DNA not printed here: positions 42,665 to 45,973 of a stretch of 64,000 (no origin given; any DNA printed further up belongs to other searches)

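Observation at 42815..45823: Three-module outer-membrane protein: HExxH zinc-peptidase-like head, TolB/PD40 propeller, Omp85-like barrel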

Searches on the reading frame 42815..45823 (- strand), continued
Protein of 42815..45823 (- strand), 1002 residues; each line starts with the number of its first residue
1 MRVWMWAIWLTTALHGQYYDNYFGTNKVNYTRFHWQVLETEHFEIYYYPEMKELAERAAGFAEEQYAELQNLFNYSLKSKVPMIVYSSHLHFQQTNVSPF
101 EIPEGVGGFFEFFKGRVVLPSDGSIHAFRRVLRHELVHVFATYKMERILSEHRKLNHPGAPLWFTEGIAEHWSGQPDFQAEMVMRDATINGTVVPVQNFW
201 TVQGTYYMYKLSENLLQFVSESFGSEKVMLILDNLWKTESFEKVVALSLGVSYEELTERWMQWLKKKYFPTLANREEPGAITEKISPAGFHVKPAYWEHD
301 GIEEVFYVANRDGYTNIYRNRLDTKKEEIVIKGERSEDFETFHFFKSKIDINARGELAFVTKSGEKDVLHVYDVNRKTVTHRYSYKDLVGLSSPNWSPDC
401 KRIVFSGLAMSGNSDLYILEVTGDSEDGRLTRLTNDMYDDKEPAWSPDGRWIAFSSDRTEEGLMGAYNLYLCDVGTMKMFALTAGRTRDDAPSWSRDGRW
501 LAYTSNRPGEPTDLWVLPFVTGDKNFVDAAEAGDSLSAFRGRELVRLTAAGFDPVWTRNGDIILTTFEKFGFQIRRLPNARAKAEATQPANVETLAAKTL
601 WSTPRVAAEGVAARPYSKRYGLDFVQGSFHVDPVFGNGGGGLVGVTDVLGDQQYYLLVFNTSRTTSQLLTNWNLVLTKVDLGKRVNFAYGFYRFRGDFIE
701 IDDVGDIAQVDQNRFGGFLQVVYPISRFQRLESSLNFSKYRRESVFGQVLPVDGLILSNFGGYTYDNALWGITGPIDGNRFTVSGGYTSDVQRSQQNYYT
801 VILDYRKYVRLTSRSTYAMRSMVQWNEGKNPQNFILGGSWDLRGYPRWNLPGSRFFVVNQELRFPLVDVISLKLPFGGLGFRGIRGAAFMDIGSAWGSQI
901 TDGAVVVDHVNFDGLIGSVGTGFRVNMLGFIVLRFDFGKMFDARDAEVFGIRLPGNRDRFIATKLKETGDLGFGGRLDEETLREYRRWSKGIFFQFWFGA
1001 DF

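Call 12: find_related_loci(query=window:42815-45823:-, collection=genome_contigs, flank=10000)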
Query window:42815-45823:- (1002 aa) in genome_contigs; peptide patterns used: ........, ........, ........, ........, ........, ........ (x = any residue, [..] = any of these).
110 stretches matched a pattern; 74 encode a relative of the query (tblastn E <= 1e-3); 73 distinct loci.
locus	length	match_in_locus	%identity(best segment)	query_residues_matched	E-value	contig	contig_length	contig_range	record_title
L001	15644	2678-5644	76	17-1002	0e+0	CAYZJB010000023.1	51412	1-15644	MAG TPA_asm: uncultured Bacteroidota bacterium isolate binchicken_co58_136 genome assembly, contig: NODE_505_length_5141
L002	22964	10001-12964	64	17-1002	0e+0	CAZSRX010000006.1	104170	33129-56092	MAG TPA_asm: uncultured Bacteroidota bacterium isolate binchicken_co135_74 genome assembly, contig: NODE_448_length_1041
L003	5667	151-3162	61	1-1002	0e+0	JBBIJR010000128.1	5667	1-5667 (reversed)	MAG: Bacteroidota bacterium isolate QNS170220_bin_167 NODE_5298_length_5667_cov_4.858696, whole genome shotgun sequence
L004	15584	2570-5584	59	3-1002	0e+0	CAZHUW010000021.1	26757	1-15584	MAG TPA_asm: uncultured Bacteroidota bacterium isolate SRP292972_co2_230 genome assembly, contig: NODE_1640_length_26757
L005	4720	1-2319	61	232-1002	0e+0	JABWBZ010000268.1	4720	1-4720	MAG: bacterium isolate MAG_43 scaffold_22920, whole genome shotgun sequence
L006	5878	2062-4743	46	22-939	0e+0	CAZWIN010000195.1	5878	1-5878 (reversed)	MAG TPA_asm: uncultured Chitinophagales bacterium isolate SRP237561_co1_5 genome assembly, contig: NODE_29164_length_587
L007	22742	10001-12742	46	21-939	0e+0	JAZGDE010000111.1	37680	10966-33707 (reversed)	MAG: Bacteroidota bacterium isolate SCS3bin.36 SCS3bin.36_111, whole genome shotgun sequence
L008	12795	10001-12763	46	12-939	0e+0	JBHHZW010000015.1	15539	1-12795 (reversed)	MAG: Bacteroidota bacterium isolate K_3_bin.67 NODE_1165_length_15539_cov_5.698269, whole genome shotgun sequence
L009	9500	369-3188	43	10-941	0e+0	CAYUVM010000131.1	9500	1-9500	MAG TPA_asm: uncultured Cytophagia bacterium isolate SRP173033_co3_178 genome assembly, contig: NODE_10035_length_9500_c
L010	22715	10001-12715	45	8-939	0e+0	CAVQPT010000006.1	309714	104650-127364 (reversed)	MAG: uncultured Bacteroidetes bacterium isolate MFD09964.bin.3.183 genome assembly, contig: contig_44402, whole genome s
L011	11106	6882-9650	46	10-949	0e+0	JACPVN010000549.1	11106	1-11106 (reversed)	MAG: Ignavibacteriae bacterium isolate NC_groundwater_786_Ag_S2p5_43_5 JBCH_GD18_4_SO25_S179_scaffold_834107, whole geno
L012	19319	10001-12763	43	12-1002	0e+0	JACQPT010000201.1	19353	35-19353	MAG: Ignavibacteriales bacterium isolate NC_groundwater_1314_Ag_S-0.2um_51_42 S_p2_S4_coassembly_k141_3198281, whole gen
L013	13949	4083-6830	43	22-1002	0e+0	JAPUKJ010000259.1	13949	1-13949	MAG: Ignavibacteria bacterium isolate KW1-S15_2 KW1-S15_2_cg259, whole genome shotgun sequence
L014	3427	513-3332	43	10-941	0e+0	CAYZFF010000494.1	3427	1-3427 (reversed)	MAG TPA_asm: uncultured Cytophagia bacterium isolate SRP173033_co1_156 genome assembly, contig: NODE_84966_length_3427_c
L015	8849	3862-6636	42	8-1002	0e+0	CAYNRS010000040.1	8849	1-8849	MAG TPA_asm: uncultured Ignavibacteriaceae bacterium isolate binchicken_co21_380 genome assembly, contig: NODE_7290_leng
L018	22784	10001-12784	41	5-1002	0e+0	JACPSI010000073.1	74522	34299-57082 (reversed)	MAG: Ignavibacteriales bacterium isolate NC_groundwater_701_Ag_S-0.2um_50_10 S36_SO-2_scaffold_173225, whole genome shot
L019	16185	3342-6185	41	16-1002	0e+0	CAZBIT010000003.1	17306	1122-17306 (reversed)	MAG TPA_asm: uncultured bacterium isolate binchicken_co119_530 genome assembly, contig: NODE_4018_length_17306_cov_6.040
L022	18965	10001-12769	41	14-1002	0e+0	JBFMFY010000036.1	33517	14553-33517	MAG: Bacteroidota bacterium isolate MAG283 MAG283_36, whole genome shotgun sequence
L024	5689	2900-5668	40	14-1002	0e+0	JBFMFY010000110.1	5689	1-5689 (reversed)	MAG: Bacteroidota bacterium isolate MAG283 MAG283_110, whole genome shotgun sequence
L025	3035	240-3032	41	5-1002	0e+0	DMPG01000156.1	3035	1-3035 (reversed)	MAG TPA_asm: Bacteroidetes bacterium isolate UBA8401 contig_78688, whole genome shotgun sequence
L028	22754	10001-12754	42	17-1002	0e+0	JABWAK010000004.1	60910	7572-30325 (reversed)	MAG: Bacteroidetes bacterium isolate MAG_2 scaffold_382, whole genome shotgun sequence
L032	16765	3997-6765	41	22-1002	0e+0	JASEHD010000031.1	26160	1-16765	MAG: Bacteroidota bacterium isolate Yes70-14 NODE_31_length_26160_cov_5.176748, whole genome shotgun sequence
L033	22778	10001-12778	41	10-1002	0e+0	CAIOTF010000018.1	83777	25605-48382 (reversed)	MAG: uncultured Ignavibacteriae bacterium isolate KTt_bin-1621 genome assembly, contig: bin-1621:18/54, whole genome sho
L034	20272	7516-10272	42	17-1002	0e+0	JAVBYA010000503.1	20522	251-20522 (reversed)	MAG: Bacteroidota bacterium isolate GS21 1437, whole genome shotgun sequence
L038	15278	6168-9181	58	8-1002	0e+0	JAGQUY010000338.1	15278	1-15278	MAG: Bacteroidetes bacterium isolate HKST-UBA01 2012-05-30_1_(paired)_contig_618691, whole genome shotgun sequence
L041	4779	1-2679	39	44-1002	0e+0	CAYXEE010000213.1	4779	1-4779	MAG TPA_asm: uncultured Chitinophagaceae bacterium isolate SRP257756_co1_98 genome assembly, contig: NODE_17013_length_4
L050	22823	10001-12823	39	2-1002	0e+0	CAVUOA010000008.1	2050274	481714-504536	MAG: Ignavibacteriota bacterium isolate MFD02416.bin.2.75 genome assembly, contig: contig_13703, whole genome shotgun se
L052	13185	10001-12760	43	16-1002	0e+0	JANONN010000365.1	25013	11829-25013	MAG: Ignavibacteriales bacterium isolate VAR_43_metabat_382 VAR_43_k141_2677743, whole genome shotgun sequence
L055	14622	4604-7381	41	10-1002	0e+0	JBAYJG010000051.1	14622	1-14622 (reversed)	MAG: Bacteroidota bacterium isolate SO_2016_GW1_5 scaffold07154_OW334_2016, whole genome shotgun sequence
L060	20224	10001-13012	60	2-1002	0e+0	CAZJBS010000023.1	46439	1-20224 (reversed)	MAG TPA_asm: uncultured Bacteroidota bacterium isolate binchicken_co16_299 genome assembly, contig: NODE_1299_length_464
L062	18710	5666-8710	62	3-1002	0e+0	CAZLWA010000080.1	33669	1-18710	MAG TPA_asm: uncultured Bacteroidota bacterium isolate binchicken_co165_173 genome assembly, contig: k141_803705, whole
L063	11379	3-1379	37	491-1002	4e-100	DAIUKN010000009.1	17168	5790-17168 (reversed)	MAG TPA_asm: Bacteroidota bacterium isolate CTOTU26107 NODE_1387_length_17168_cov_4.132356, whole genome shotgun sequenc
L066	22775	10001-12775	42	15-1002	0e+0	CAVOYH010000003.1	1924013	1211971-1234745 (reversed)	MAG: uncultured Bacteroidetes bacterium isolate MFD09964.bin.2.229 genome assembly, contig: contig_3754, whole genome sh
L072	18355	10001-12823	40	8-1002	0e+0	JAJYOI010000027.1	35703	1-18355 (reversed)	MAG: Bacteroidetes bacterium isolate DBS2-5.bin30 NODE_886_length_35703_cov_3.610580, whole genome shotgun sequence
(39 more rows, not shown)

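Call 28: predict_structure(alignment_id=A1)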
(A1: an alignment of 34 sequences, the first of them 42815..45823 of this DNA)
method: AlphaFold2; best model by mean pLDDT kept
length: 1002 residues; sequences in the alignment: 34
mean_pLDDT: 75.2   pTM: 0.66
mean pLDDT of the five models: 75.2, 75.1, 70.2, 69.7, 63.9
residues with pLDDT >= 90: 250; 70-90: 433; 50-70: 182; < 50: 137
segments of 3 or more residues with pLDDT < 50: 1-32, 89-115, 624-638, 704-706, 723-727, 744-750, 770-773, 827-839, 847-852, 872-878, 897-909, 1000-1002
pLDDT, mean of each block of 10 residues (from residue 1): 43 32 33 75 86 89 92 85 70 31 27 52 83 87 80 64 88 84 89 89 78 94 92 86 92 95 89 79 81 93 91 81 86 67 82 95 75 93 87 95 93 92 90 92 95 93 89 91 90 94 90 93 86 83 90 93 92 92 87 65 76 71 44 44 66 74 72 77 65 73 54 75 52 74 51 70 70 57 80 69 80 71 60 42 56 69 69 44 72 62 44 77 67 76 82 77 59 67 72 69 36
secondary structure, 60 per line:
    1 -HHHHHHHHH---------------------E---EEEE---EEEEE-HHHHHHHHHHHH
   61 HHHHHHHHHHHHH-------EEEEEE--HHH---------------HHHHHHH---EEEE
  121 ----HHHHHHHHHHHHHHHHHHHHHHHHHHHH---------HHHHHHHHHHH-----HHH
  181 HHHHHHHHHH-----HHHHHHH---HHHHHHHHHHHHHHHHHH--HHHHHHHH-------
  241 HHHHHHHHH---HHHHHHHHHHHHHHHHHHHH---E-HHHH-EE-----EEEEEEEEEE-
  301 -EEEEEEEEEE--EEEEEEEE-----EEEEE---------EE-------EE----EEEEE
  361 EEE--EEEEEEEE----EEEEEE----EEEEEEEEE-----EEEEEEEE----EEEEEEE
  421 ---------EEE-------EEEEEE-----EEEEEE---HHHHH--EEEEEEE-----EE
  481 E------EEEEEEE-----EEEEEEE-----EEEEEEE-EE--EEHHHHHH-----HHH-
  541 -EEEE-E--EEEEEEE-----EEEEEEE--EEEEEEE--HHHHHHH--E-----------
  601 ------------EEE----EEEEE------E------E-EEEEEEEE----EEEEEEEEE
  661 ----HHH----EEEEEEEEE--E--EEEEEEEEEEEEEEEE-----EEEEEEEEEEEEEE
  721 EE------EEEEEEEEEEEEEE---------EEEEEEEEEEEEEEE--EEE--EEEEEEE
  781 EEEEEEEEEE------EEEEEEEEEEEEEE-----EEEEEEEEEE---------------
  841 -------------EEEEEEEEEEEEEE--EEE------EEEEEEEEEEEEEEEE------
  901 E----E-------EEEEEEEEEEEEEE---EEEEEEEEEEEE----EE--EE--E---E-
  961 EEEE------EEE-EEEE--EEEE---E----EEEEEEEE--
elements in order (helices of 4 or more, strands of 3 or more residues): H2-10 E36-39 E43-47 H49-73 E81-86 H107-113 E117-120 H125-152 H162-172 H178-190 H196-202 H206-223 H226-233 H241-249 H253-272 H278-281 E290-299 E302-311 E314-321 E327-331 E356-363 E366-373 E378-383 E388-396 E402-409 E414-420 E430-432 E440-445 E451-456 H460-464 E467-473 E479-481 E488-494 E500-506 E512-518 H526-531 E542-545 E550-556 E562-568 E571-577 H580-586 E613-615 E620-624 E640-647 E652-660 E672-680 E686-701 E707-722 E729-742 E752-766 E769-771 E774-790 E797-810 E816-825 E854-867 E870-872 E879-894 E914-927 E931-942 E961-964 E971-973 E975-978 E981-984 E993-1000

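Call 30: fold_search(model_id=the predicted structure, library=pdb)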
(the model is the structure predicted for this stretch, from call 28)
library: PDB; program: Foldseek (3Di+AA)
matches with E <= 10: 1100; with E <= 0.001: 440
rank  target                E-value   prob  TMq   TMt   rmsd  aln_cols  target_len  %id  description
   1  4jml_A                3.2e-11  1.00  0.18  0.44  19.0       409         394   18  Crystal structure of the TolB(P201C)-ColicinE9 TBE peptide(A33C) complex. (released 2013-07-17)
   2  2w8b_A                4.3e-11  1.00  0.18  0.42  19.6       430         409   17  Crystal structure of processed TolB in complex with Pal (released 2009-02-17)
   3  4r40_C                4.7e-11  1.00  0.18  0.43  18.7       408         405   17  Crystal Structure of TolB/Pal complex from Yersinia pestis. (released 2014-09-03)
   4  9a2l_MODEL_1_A        5.7e-11  1.00  0.21  0.48  13.1       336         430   16  Model of E. coli TolB by in-cell photo-crosslinking MS and deep learning (released 2023-02-24)
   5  1crz                  5.9e-11  1.00  0.17  0.42  19.6       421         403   16  CRYSTAL STRUCTURE OF THE E. COLI TOLB PROTEIN (released 2000-08-16)
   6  6pnv                  6.2e-11  1.00  0.18  0.43  19.2       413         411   17  1.42 Angstrom Resolution Crystal Structure of Translocation Protein TolB from Salmonella enterica (released 2019-07-17)
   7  4pwz_B                7.2e-11  1.00  0.17  0.40  19.9       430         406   17  Crystal structure of TolB protein from Yersinia pestis CO92 (released 2014-04-02)
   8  1c5k                  7.5e-11  1.00  0.17  0.42  19.5       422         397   16  THE STRUCTURE OF TOLB, AN ESSENTIAL COMPONENT OF THE TOL-DEPENDENT TRANSLOCATION SYSTEM AND ITS INTERACTIONS WITH THE TR (released 2000-12-06)
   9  4r40_A                7.8e-11  1.00  0.18  0.43  19.3       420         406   17  Crystal Structure of TolB/Pal complex from Yersinia pestis. (released 2014-09-03)
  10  2ivz_A                8.2e-11  1.00  0.18  0.44  20.5       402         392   18  Structure of TolB in complex with a peptide of the colicin E9 T- domain (released 2006-08-16)
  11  2hqs_B                9.5e-11  1.00  0.18  0.43  18.4       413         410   16  Crystal structure of TolB/Pal complex (released 2007-04-03)
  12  2ivz_C                9.5e-11  1.00  0.18  0.43  19.6       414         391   18  Structure of TolB in complex with a peptide of the colicin E9 T- domain (released 2006-08-16)
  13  2hqs_A                1.1e-10  1.00  0.18  0.43  18.8       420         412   17  Crystal structure of TolB/Pal complex (released 2007-04-03)
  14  2w8b_B                1.8e-10  1.00  0.18  0.42  19.5       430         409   16  Crystal structure of processed TolB in complex with Pal (released 2009-02-17)
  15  4pwz_A                2.3e-10  1.00  0.18  0.43  18.7       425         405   17  Crystal structure of TolB protein from Yersinia pestis CO92 (released 2014-04-02)
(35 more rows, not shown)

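Call 45: search_protein_families(library=pfam, alignment_id=A3, max_evalue=0.001)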
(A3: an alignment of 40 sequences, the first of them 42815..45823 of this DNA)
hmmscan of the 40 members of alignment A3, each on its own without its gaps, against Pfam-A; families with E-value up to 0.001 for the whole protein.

A. member 1, window:42815-45823:- (1002 aa): 4 families
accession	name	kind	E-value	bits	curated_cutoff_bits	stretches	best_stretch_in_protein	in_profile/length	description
PF07676.18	PD40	-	5.6e-21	74.4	20.9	2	430-469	1-36/38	WD40-like Beta Propeller Repeat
PF01103.29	Omp85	-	4.9e-11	43.1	24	1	677-945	27-310/325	Omp85 superfamily domain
PF13485.12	Peptidase_MA_2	-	5.9e-08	33.2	32.4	1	65-265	5-200/201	Peptidase MA superfamily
PF00930.27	DPPIV_N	-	8.5e-06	25.2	22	0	368-455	24-118/354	Dipeptidyl peptidase IV (DPP IV) N-terminal region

B. families by the number of members that match (of 40 scanned): 24 families
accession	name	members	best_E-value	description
PF07676.18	PD40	39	5.6e-43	WD40-like Beta Propeller Repeat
PF13485.12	Peptidase_MA_2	38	1.2e-19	Peptidase MA superfamily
PF00930.27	DPPIV_N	34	1.1e-15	Dipeptidyl peptidase IV (DPP IV) N-terminal region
PF01103.29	Omp85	31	2.1e-26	Omp85 superfamily domain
PF25174.1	Beta-prop_THOC3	26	8.8e-13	THOC3 beta-propeller domain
PF12894.13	ANAPC4_WD40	4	1.6e-06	Anaphase-promoting complex subunit 4 WD40 domain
PF23414.1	Beta-prop_EML_2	4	2.3e-05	Echinoderm microtubule-associated protein second beta-propeller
PF10647.15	Gmad1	4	5.6e-05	Lipoprotein LpqB beta-propeller domain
PF14583.12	Pectate_lyase22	3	1e-05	Oligogalacturonate lyase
PF01752.23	Peptidase_M9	2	1.1e-06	Collagenase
PF04450.18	BSP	2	1.1e-05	Peptidase of plants and bacteria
PF24807.1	WD40_CDC20-Fz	2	1.9e-05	CDC20/Fizzy WD40 domain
PF24797.1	Beta-prop_WDR35_TULP_N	2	4.4e-05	WDR35/TULP4 N-terminal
PF25460.1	Beta-prop_Aladin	2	5.5e-05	Aladin seven-bladed propeller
PF03865.19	ShlB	2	0.00035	Haemolysin secretion/activation protein ShlB/FhaC/HecB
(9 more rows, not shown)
